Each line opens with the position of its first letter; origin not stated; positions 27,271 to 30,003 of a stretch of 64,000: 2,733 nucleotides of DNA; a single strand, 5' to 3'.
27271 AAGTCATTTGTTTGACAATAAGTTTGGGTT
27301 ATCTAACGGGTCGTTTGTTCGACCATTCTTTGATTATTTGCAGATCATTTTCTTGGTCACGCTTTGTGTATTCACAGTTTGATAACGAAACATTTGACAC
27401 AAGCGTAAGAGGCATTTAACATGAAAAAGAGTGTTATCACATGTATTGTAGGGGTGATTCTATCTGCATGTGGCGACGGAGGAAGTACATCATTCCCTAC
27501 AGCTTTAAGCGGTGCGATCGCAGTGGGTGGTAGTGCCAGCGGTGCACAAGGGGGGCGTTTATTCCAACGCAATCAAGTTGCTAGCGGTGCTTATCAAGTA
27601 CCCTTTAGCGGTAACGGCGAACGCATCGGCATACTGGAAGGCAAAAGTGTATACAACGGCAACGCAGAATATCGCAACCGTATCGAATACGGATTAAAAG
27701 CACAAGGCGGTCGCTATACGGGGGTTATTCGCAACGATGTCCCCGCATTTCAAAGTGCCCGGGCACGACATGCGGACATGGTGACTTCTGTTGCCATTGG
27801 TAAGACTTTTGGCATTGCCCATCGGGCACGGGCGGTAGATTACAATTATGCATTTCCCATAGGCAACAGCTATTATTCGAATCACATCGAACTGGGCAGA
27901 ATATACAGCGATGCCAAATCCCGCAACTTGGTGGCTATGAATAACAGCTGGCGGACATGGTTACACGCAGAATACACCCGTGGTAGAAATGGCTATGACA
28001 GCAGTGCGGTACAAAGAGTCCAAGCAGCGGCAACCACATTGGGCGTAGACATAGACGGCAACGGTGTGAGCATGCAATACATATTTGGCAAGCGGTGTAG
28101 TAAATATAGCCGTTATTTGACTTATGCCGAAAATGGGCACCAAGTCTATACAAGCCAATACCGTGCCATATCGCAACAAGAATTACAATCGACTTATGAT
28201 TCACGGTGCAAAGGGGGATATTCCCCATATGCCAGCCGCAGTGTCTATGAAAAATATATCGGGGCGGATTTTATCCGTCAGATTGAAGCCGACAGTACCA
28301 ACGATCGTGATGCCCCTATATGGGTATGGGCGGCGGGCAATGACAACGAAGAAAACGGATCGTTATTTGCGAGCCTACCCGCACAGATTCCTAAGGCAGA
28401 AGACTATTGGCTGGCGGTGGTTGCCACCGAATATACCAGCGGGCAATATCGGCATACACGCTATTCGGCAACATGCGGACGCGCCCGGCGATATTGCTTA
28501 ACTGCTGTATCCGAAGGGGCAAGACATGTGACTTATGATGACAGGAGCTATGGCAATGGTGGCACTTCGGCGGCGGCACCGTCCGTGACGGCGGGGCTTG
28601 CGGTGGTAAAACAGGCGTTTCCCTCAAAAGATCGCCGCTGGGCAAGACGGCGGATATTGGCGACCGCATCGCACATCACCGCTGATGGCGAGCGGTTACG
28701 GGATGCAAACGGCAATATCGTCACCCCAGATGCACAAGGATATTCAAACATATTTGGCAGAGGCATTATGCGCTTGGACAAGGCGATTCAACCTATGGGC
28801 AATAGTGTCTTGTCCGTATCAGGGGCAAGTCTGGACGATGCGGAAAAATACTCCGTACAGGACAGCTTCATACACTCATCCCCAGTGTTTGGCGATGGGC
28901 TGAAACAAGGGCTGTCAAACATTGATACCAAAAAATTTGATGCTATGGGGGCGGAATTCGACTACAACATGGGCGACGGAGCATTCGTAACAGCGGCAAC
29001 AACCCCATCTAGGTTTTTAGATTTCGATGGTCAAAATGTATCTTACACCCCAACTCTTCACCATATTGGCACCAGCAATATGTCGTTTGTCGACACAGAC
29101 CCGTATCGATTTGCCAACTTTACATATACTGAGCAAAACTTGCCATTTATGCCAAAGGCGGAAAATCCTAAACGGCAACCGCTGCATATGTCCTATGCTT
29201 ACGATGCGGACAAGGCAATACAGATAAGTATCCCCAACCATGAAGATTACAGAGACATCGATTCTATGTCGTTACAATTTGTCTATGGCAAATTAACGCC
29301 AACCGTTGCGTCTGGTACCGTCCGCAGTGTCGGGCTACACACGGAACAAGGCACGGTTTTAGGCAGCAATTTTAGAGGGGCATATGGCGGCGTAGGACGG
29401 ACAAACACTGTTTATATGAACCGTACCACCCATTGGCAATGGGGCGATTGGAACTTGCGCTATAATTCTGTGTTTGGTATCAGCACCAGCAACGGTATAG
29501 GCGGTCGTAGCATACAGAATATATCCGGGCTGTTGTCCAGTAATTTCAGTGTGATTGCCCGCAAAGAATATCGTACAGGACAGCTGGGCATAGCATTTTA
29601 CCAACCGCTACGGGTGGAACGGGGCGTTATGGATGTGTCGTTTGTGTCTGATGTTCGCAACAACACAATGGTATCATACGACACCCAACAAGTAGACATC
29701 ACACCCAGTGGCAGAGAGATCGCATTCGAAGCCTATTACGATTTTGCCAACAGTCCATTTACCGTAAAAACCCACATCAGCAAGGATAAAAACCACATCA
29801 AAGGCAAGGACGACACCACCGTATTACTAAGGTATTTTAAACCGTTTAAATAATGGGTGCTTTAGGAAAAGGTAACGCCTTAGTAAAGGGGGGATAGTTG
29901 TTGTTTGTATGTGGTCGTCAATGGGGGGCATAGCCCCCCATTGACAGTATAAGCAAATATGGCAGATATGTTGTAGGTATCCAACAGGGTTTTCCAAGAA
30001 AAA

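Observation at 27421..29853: Subtilisin-family lipoprotein with beta-rich C-terminus immediately upstream of the tpsA-like gene: SphB1-like maturation protease?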

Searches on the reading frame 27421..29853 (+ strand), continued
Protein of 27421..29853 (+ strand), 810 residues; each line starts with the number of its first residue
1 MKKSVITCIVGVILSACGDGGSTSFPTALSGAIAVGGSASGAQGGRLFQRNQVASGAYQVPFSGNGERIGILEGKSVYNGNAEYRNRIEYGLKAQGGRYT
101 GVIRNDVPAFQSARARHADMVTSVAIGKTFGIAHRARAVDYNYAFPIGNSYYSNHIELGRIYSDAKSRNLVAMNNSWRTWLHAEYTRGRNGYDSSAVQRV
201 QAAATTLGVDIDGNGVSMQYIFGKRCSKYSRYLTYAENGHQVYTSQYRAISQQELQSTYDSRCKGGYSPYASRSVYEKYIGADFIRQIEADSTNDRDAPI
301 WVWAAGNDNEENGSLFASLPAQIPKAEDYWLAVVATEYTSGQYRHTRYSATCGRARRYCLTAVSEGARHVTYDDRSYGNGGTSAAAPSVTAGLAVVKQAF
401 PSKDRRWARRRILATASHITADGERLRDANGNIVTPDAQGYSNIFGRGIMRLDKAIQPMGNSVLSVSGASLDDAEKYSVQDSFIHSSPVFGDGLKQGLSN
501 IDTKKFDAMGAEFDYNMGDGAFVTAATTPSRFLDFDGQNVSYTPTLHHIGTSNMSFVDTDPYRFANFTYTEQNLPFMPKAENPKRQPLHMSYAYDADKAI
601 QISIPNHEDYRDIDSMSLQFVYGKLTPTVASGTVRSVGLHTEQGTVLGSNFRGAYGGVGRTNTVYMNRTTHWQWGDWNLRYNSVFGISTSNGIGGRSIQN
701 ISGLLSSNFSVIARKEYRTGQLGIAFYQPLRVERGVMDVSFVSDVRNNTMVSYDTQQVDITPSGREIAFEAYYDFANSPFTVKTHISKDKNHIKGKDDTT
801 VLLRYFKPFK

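Call 53: search_solved_structures(query=A5, max_evalue=0.001, show_alignments=1)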
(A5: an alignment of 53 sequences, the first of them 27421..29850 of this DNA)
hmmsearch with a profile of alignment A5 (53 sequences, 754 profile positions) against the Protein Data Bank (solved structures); distinct sequences matched with E-value up to 0.001: 206 (the best 60 are shown).
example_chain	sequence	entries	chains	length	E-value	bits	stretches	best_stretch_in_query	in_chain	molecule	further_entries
8e7f_A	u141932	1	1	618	2.5e-73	251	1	43-354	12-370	Extracellular serine protease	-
7y6m_C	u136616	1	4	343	4.5e-52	180.6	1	41-327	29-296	Intracellular serine protease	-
7xr8_A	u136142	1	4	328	1.4e-49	172.4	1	54-315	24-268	Major intracellular serine protease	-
3vyv_A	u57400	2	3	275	3e-49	171.3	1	54-355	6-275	Subtilisin NAT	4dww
5gl8_A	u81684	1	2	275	3.3e-49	171.2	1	54-355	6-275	Subtilisin NAT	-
1s01_A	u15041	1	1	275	1.1e-48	169.5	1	54-355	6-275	Subtilisin BPN'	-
1sbi_A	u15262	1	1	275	1.3e-48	169.2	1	54-355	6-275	SUBTILISIN 8397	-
6o44_A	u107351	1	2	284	2.3e-48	168.4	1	54-357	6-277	Nattokinase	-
2sni_E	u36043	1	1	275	3e-48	168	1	54-355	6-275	SUBTILISIN NOVO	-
1mee_A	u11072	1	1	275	4.1e-48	167.6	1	54-355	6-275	MESENTERICOPEPTIDASE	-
1s02_A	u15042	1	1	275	4.1e-48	167.6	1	54-355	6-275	SUBTILISIN BPN'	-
1lw6_E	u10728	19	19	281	5e-48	167.3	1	54-355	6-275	SUBTILISIN BPN' | Subtilisin BPN' precursor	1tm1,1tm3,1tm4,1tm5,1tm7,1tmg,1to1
1sbn_E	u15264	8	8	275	6e-48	167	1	54-355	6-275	SUBTILISIN NOVO BPN' | SUBTILISIN BPN'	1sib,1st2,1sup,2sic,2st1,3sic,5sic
6pak_A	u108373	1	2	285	6.5e-48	166.9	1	54-357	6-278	Subtilisin E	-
1ndu_A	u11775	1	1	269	9.1e-48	166.4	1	54-355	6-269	Subtilisin Savinase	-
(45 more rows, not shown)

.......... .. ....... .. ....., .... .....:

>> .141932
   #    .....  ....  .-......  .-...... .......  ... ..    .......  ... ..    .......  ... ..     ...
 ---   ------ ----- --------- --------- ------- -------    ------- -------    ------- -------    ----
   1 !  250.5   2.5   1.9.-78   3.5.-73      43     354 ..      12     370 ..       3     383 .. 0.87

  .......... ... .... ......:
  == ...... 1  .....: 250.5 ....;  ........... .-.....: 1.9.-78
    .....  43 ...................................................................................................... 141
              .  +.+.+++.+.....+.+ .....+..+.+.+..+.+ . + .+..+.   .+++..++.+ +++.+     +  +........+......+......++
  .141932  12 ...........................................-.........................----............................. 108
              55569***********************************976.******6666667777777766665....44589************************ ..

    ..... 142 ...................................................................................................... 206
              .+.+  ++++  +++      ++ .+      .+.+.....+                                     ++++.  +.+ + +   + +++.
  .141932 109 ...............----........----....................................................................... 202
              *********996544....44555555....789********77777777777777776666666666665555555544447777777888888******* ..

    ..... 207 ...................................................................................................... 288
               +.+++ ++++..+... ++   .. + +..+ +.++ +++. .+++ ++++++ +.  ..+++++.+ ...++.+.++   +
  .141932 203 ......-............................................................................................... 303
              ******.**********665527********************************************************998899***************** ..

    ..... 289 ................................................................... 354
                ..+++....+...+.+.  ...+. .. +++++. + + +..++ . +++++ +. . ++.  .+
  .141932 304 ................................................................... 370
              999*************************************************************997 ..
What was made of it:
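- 27556..28785 (+): S8 subtilase domain (aa ~46-455), including a ~115-aa insertion after the NNSW motif (aa ~178-292). Family profile against Ssp 8E7F gives E 2.5e-73, with an insertion at the same site (call 53).
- On Peptidase family S8 (subtilases): The family profile matches 206 solved subtilases (call 53).
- Closest known: Ssp. Same: It has an insertion at the same place, after the NNSWG motif (call 53).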

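Call 54: predict_structure(alignment_id=A5)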
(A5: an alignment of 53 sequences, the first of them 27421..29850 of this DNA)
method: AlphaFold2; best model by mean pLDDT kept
length: 810 residues; sequences in the alignment: 53
mean_pLDDT: 81.0   pTM: 0.83
mean pLDDT of the five models: 81.0, 79.7, 79.5, 77.2, 77.1
residues with pLDDT >= 90: 394; 70-90: 231; 50-70: 82; < 50: 103
segments of 3 or more residues with pLDDT < 50: 1-4, 16-45, 105-109, 149-151, 527-582
pLDDT, mean of each block of 10 residues (from residue 1): 52 49 33 37 60 95 98 85 92 69 52 75 95 97 67 74 95 92 65 73 76 66 72 87 84 86 81 89 93 88 95 93 94 96 95 97 90 84 97 98 97 98 97 97 98 98 97 96 91 96 98 97 62 42 33 29 40 45 56 73 62 76 69 86 89 88 91 91 92 81 93 91 89 96 96 97 93 83 87 89 65
secondary structure, 60 per line:
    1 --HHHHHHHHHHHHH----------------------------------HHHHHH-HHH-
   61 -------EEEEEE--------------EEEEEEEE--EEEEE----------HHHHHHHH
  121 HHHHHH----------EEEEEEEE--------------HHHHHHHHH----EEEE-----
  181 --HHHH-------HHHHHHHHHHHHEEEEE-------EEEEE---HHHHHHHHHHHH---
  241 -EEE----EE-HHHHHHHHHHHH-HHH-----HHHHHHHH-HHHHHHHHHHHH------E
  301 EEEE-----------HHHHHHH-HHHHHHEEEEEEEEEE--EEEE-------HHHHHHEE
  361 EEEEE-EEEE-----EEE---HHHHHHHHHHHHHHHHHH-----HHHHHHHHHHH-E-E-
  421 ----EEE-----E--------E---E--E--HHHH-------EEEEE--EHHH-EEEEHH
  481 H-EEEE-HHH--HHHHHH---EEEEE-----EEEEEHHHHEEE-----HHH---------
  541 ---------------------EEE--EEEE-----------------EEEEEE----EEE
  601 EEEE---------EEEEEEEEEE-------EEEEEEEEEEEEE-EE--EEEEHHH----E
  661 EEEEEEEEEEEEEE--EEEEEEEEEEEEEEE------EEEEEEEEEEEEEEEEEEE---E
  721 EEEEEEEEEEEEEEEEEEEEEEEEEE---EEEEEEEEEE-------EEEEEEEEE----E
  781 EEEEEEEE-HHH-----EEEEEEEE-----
elements in order (helices of 4 or more, strands of 3 or more residues): H3-15 H50-55 E68-73 E88-95 E98-102 H113-126 E137-144 H159-167 E172-175 H183-186 H194-205 E206-210 E218-222 H226-237 E242-244 H252-263 H273-280 H282-293 E300-304 H316-322 H324-329 E330-339 E342-345 H353-358 E359-365 E367-370 E376-378 H382-399 H405-415 E425-427 H452-455 E463-467 E475-478 E483-486 H493-498 E502-506 E512-516 H517-520 E521-523 E562-564 E567-570 E588-593 E598-604 E614-623 E631-643 E649-652 E660-674 E677-691 E698-716 E720-746 E750-759 E767-775 E780-788 E798-805
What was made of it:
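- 27472..27555 (+): Gly/Ser/Ala-rich disordered tether (aa 18-45). pLDDT is below 50 for aa 16-45 (call 54).
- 28996..29181 (+): Low-confidence linker of variable length (aa ~526-587); no membrane-spanning helix is predicted. pLDDT is below 50 for aa 527-582 (call 54).
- The full-length AF2 model has pLDDT 81 and pTM 0.83, and shows barrel strands at aa 588-805 (call 54).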

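Call 72: list_cluster_members(proteins=[P0006, P0014, P0015, P0016, P0013, P0019, P0022, P0032, P0037, P0031])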
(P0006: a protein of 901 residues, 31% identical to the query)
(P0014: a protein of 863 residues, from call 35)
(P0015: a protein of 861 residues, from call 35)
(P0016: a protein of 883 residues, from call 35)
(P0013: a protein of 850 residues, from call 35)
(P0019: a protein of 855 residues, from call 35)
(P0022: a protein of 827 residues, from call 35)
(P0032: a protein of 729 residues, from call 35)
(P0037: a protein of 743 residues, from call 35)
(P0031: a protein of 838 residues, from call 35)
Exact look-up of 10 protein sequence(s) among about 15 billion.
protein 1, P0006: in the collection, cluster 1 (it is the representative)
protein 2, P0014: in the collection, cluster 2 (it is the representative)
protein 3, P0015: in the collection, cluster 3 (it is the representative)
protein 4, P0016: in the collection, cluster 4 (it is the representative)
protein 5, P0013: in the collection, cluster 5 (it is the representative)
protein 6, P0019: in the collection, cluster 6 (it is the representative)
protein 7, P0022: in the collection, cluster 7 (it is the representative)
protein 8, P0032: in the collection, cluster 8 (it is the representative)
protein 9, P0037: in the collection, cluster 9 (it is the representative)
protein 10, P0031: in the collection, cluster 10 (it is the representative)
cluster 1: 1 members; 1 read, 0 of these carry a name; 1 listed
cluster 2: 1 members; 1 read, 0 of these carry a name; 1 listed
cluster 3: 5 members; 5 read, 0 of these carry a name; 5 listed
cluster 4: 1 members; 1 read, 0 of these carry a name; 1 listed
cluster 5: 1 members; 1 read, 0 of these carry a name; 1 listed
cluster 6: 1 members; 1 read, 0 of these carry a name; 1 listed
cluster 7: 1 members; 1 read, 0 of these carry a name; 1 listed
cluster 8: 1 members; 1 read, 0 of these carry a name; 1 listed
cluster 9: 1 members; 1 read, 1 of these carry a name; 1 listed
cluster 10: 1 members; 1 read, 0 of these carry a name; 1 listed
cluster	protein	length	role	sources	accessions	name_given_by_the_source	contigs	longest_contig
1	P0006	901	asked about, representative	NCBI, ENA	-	-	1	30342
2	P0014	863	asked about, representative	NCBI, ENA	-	-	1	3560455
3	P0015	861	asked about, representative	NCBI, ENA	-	-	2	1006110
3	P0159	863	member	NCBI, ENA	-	-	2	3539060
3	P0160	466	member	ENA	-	-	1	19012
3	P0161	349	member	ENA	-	-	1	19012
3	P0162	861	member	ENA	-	-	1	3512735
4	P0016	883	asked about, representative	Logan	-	-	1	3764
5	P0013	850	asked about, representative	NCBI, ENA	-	-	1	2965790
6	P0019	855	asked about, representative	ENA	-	-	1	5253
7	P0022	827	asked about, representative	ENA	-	-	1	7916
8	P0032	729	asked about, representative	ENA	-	-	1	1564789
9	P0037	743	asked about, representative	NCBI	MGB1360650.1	MAG: S8 family peptidase [Alphaproteobacteria bacterium]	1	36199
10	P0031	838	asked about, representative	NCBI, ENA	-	-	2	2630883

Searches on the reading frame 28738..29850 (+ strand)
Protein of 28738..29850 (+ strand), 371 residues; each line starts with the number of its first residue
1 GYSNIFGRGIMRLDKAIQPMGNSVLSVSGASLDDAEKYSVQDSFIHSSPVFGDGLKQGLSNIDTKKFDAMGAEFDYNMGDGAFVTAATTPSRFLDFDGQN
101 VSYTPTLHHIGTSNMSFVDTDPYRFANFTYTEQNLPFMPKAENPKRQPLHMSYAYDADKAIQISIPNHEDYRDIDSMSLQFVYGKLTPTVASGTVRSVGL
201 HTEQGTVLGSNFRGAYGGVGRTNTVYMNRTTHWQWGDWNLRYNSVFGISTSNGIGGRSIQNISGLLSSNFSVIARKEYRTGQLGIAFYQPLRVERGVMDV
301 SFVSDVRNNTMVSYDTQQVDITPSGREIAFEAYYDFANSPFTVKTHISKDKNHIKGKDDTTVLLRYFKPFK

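Call 25: find_homologous_proteins(query=window:28783-29850:+, max_evalue=0.01)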
Query window:28783-29850:+ (356 aa): 3 proteins with E <= 0.01 among 2400 candidates.
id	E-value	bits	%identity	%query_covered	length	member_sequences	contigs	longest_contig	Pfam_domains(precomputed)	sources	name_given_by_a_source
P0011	4.3e-106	373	74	63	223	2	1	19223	-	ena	-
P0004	5.2e-100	353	46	100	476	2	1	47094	PF00082.28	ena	-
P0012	3.4e-78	282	63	56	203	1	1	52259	-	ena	-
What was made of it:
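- Tried and rejected: Word-indexed search with the C-terminal domain alone: only 3 hits (call 25).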

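Call 29: search_solved_structures(query=A3, max_evalue=10, show_alignments=2)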
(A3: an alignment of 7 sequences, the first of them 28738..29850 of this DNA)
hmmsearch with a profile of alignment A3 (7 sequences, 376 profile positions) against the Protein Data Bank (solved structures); distinct sequences matched with E-value up to 10: 0.

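Call 31: search_protein_families(library=pfam, proteins=[window:28738-29850:+], max_evalue=10)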
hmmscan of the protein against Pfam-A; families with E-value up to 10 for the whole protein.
window:28738-29850:+ (371 aa): 0 families

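Call 35: search_protein_representatives(alignment_id=A3)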
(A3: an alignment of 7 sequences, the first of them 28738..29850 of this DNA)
Query: 7 sequences, 376 profile positions. Proteins with E-value up to 0.001 (for the whole library): 3072; up to 1e-10: 1995; up to 1e-30: 363. The best 150 are listed.
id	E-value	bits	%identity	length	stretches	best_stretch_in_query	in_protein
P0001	5.1e-171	585.4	-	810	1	1-376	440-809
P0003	2.3e-151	520.8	-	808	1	1-376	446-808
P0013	9.3e-113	393.7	-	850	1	1-376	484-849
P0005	1.3e-108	380.0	-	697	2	1-376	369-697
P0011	2.4e-92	326.5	-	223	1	151-376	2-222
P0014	3.5e-70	253.5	-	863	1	5-376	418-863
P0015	1.5e-69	251.5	-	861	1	3-376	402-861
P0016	1.7e-69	251.3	-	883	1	3-376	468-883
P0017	1.9e-65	238.0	-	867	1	4-376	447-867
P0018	4.2e-64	233.6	-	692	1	4-376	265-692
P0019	3.5e-63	230.5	-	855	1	2-376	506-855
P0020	6.4e-63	229.7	-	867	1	5-376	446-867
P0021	2.6e-62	227.7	-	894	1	1-374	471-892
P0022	4.8e-62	226.8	-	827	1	1-376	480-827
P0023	3.5e-61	223.9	-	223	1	11-174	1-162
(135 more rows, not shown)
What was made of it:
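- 29182..29835 (+): C-terminal transmembrane beta-barrel (aa ~588-805, about 12-14 strands), followed by the terminal motif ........-K. A profile of aa 440-810 finds 3072 clusters, with the domain always at the C-terminus (call 35).
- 3072 clusters at E <= 1e-3 carry the C-terminal domain, always at the C-terminus of 700-1000-aa proteins (call 35).
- Tried and rejected: The exhaustive profile search was needed (call 35).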

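Call 66: predict_structure(alignment_id=A6)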
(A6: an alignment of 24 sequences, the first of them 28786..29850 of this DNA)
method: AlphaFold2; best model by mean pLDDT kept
length: 355 residues; sequences in the alignment: 24
mean_pLDDT: 77.5   pTM: 0.76
mean pLDDT of the five models: 77.5, 77.5, 77.1, 75.9, 75.5
residues with pLDDT >= 90: 134; 70-90: 125; 50-70: 45; < 50: 51
segments of 3 or more residues with pLDDT < 50: 72-109, 111-118, 125-128
pLDDT, mean of each block of 10 residues (from residue 1): 92 93 94 91 96 95 89 46 31 28 35 47 52 68 72 60 74 69 87 91 86 88 89 80 92 90 91 91 96 93 94 87 83 75 74 64
secondary structure, 60 per line:
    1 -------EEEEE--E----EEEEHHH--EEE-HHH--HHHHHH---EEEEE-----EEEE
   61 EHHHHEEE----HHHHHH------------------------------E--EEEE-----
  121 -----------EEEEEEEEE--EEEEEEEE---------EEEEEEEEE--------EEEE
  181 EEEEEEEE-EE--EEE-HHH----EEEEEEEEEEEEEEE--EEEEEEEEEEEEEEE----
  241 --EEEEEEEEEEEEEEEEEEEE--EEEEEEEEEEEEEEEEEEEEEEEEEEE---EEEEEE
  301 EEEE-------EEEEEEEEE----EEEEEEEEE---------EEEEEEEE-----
elements in order: E8-12 E20-23 E29-31 H38-43 E47-51 E57-61 H62-65 E66-68 H73-78 E112-115 E132-140 E143-150 E160-168 E177-188 E194-196 E205-219 E222-236 E243-262 E265-291 E295-304 E312-320 E325-333 E343-350
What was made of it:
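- On Classical (type Va) subtilase autotransporters such as SphB1 and NalP: The pre-barrel segment (aa 527-582) has pLDDT below 50, and the only helix there spans 6 residues (calls 54, 66).
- Closest known: SphB1. Different: No pore helix is predicted (calls 54, 66).
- No pore-spanning helix is predicted, and the pre-barrel linker is disordered (calls 54, 66).
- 28996..29181 (+): In the C-terminal model aa 72-128 are below 50 and the only helix there spans 6 residues (call 66).
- The C-terminal model has pLDDT 77.5 (call 66).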

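Call 78: fold_search(model_id=the predicted structure, library=pdb)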
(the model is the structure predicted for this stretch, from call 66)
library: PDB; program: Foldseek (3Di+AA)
matches with E <= 10: 906; with E <= 0.001: 0
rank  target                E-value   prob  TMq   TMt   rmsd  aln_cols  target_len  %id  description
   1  2f1c                  3.0e-03  0.96  0.25  0.33  18.5       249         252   10  Crystal structure of the monomeric porin OmpG (released 2006-06-27)
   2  8us2_A                8.9e-03  0.97  0.29  0.21  16.4       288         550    9  P22121 Crystal structure of TamA from Pseudomonas aeruginosa at 3.95 Ang (released 2024-06-26)
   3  7xzi_9                9.9e-03  0.87  0.27  0.26  15.1       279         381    9  Cryo-EM structure of TOC-TIC supercomplex from Chlamydomonas reinhardtii (released 2023-01-11)
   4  9oaa_T                1.6e-02  0.96  0.32  0.15   8.7       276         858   10  The structure of TdfH from Neisseria gonorrhoeae (released 2026-01-21)
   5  2wvp                  1.7e-02  0.92  0.27  0.35  18.3       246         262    9  Synthetically modified OmpG (released 2010-07-14)
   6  2o4v_A                2.2e-02  0.97  0.33  0.29   9.4       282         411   10  An arginine ladder in OprP mediates phosphate specific transfer across the outer membrane (released 2006-12-26)
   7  2jqy_MODEL_1_A        2.2e-02  0.82  0.25  0.30  15.1       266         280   10  Outer Membrane Protein G (released 2007-10-09)
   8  6z9y_D                2.5e-02  0.91  0.29  0.18   8.6       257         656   11  Copper transporter OprC (released 2021-06-30)
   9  5t4y_C                2.8e-02  0.30  0.24  0.13  24.3       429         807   10  Crystal structure of BT1762-1763 (released 2016-12-14)
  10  6ene_A                3.3e-02  0.97  0.32  0.34   8.8       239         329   12  OmpF orthologue from Enterobacter cloacae (OmpE35) (released 2018-10-31)
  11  6fom_A                3.3e-02  0.85  0.27  0.17   9.7       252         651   10  Copper transporter OprC (released 2019-03-13)
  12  4gey                  3.6e-02  0.96  0.32  0.27   9.7       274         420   11  High pH structure of Pseudomonas putida OprB (released 2012-10-24)
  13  6z8t_B                3.6e-02  0.90  0.28  0.18  10.2       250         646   11  Copper transporter OprC (released 2021-06-09)
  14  9a31_MODEL_1_A        3.8e-02  0.91  0.30  0.16  12.7       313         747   10  Model of E. coli fhuA by in-cell photo-crosslinking MS and deep learning (released 2023-02-24)
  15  4ctd_A                3.8e-02  0.90  0.28  0.40  17.8       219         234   10  X-ray structure of an engineered OmpG loop6-deletion (released 2014-08-13)
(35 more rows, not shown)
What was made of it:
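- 29182..29835 (+): The best Foldseek hit is OmpG (call 78).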

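Call 92: find_encoding_contigs(protein=P0013, flank=10000, max_places=2)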
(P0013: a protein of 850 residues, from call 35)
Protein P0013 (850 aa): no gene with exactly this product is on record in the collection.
